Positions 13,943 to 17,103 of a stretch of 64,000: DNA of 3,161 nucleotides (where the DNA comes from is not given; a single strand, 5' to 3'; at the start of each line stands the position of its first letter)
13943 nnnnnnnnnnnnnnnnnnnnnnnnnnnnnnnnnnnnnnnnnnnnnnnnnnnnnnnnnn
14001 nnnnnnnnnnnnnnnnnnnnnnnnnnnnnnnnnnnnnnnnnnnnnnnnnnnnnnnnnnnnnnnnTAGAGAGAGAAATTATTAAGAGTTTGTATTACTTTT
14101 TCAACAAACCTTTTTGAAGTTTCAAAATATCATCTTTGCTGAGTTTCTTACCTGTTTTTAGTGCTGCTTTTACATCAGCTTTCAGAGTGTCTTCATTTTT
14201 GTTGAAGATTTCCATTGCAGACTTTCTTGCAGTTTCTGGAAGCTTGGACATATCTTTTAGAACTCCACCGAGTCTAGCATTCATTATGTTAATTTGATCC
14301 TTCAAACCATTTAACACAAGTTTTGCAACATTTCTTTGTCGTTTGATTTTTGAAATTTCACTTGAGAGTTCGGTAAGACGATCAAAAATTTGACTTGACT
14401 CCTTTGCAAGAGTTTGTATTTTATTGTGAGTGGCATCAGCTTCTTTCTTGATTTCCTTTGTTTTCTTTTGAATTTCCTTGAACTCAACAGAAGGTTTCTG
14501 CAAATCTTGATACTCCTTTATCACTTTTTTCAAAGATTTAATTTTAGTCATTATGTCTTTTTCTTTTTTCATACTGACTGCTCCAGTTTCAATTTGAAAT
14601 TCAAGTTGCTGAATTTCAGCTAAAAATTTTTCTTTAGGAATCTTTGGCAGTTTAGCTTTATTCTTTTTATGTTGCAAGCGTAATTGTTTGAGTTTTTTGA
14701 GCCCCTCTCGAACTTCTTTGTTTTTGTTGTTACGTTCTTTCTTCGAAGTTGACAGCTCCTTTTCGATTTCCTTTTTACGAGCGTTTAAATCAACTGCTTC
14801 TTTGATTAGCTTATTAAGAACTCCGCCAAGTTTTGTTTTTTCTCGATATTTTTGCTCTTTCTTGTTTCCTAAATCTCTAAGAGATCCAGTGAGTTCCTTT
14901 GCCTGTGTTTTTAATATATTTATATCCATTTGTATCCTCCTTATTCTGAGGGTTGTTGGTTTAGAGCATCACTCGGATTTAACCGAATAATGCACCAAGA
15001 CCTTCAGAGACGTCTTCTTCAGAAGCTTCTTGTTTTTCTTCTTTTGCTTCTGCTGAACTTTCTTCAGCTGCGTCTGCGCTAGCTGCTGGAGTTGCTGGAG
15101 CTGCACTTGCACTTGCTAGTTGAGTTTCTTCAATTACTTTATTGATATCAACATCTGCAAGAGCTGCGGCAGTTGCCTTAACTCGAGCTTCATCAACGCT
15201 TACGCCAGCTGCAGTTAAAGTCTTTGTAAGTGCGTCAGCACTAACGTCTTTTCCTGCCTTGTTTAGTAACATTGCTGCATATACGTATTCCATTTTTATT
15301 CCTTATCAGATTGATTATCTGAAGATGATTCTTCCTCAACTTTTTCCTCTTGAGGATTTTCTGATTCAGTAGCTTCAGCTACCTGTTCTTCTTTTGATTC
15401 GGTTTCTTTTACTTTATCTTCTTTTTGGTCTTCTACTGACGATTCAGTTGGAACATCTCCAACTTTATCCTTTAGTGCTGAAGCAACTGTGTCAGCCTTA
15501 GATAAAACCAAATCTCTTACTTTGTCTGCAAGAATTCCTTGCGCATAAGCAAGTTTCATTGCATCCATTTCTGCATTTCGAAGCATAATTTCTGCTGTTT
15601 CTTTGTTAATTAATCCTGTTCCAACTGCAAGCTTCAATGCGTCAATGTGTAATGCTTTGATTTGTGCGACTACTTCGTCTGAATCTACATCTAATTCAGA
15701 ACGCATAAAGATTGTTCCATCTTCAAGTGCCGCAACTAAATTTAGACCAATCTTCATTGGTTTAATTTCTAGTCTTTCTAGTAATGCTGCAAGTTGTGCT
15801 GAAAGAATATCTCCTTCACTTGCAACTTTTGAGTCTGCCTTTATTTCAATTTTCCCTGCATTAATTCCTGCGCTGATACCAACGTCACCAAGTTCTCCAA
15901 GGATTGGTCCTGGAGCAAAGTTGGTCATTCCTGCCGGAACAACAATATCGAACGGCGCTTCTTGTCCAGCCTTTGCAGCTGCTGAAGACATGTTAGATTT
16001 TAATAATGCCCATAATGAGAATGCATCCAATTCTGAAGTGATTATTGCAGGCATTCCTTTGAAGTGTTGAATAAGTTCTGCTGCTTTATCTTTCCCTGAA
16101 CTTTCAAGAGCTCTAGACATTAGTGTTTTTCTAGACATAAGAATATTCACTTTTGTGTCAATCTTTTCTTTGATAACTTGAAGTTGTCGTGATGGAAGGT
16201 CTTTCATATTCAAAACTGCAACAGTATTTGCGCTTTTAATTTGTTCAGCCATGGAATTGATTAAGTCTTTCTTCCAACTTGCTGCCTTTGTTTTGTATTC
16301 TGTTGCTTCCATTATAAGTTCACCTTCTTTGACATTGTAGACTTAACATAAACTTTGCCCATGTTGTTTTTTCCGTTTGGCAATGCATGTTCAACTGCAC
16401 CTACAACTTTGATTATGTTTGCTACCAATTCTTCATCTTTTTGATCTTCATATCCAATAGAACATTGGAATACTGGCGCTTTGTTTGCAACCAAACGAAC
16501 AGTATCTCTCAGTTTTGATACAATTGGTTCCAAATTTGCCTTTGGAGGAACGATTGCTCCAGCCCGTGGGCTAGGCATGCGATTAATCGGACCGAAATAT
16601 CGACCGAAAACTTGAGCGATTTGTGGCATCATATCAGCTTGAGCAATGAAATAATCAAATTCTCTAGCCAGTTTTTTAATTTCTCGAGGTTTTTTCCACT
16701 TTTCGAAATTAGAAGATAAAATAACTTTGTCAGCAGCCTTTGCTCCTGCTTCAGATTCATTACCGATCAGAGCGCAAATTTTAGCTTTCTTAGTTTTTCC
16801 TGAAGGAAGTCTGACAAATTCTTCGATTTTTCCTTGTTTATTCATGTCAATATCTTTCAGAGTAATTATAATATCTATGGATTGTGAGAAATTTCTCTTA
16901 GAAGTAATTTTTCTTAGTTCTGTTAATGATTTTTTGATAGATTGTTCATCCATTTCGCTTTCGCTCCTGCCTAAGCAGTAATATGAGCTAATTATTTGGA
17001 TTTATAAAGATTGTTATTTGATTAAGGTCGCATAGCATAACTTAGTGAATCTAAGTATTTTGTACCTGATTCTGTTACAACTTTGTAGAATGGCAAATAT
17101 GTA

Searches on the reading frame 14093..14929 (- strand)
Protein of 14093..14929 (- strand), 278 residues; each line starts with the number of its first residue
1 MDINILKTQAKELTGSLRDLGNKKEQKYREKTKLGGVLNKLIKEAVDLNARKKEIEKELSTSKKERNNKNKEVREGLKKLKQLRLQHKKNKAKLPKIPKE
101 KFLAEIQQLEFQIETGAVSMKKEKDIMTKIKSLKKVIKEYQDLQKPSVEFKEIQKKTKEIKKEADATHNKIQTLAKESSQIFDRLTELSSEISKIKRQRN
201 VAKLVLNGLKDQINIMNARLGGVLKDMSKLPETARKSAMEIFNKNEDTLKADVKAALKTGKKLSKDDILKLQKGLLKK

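Call 5: search_protein_families(library=pfam, proteins=[window:14093-14929:-], max_evalue=0.1)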
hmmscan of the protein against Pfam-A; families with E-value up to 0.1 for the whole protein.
window:14093-14929:- (278 aa): 5 families
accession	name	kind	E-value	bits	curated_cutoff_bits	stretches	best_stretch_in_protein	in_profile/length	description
PF23435.1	DUF7121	-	1.1e-08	35.3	29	1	11-274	38-304/307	Family of unknown function (DUF7121)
PF11932.13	DUF3450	-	0.0019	18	32.6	1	150-220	18-88/241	Protein of unknown function (DUF3450)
PF07323.17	DUF1465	-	0.02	15.2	25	0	25-82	95-151/153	Protein of unknown function (DUF1465)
PF14932.11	HAUS-augmin3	-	0.021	14.7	29.4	0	124-229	47-154/260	HAUS augmin-like complex subunit 3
PF19111.5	DUF5798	-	0.062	13.9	27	1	167-200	6-39/89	Family of unknown function (DUF5798)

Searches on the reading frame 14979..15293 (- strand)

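Call 5: search_protein_families(library=pfam, proteins=[window:14979-15293:-], max_evalue=0.1)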
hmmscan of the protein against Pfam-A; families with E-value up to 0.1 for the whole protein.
window:14979-15293:- (104 aa): 2 families
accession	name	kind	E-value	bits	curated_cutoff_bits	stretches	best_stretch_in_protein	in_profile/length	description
PF00428.24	Ribosomal_60s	-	2.1e-14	54.3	28.1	1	17-103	2-88/88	60s Acidic ribosomal protein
PF17959.7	EF-hand_14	-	0.05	14.4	23.7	1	11-53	11-53/90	EF-hand domain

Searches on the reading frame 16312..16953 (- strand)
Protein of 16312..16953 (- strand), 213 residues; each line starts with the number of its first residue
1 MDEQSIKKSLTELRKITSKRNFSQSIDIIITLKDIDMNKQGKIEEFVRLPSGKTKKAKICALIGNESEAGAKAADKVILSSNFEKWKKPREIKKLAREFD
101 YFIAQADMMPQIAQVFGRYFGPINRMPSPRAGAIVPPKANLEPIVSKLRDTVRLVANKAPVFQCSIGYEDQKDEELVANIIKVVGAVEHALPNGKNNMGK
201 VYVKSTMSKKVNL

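Call 5: search_protein_families(library=pfam, proteins=[window:16312-16953:-], max_evalue=0.1)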
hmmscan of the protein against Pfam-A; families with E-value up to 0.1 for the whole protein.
window:16312-16953:- (213 aa): 1 family
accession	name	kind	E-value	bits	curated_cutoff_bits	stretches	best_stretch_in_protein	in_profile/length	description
PF00687.26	Ribosomal_L1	-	2.5e-40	138.6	32.2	1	17-208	4-197/198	Ribosomal protein L1p/L10e family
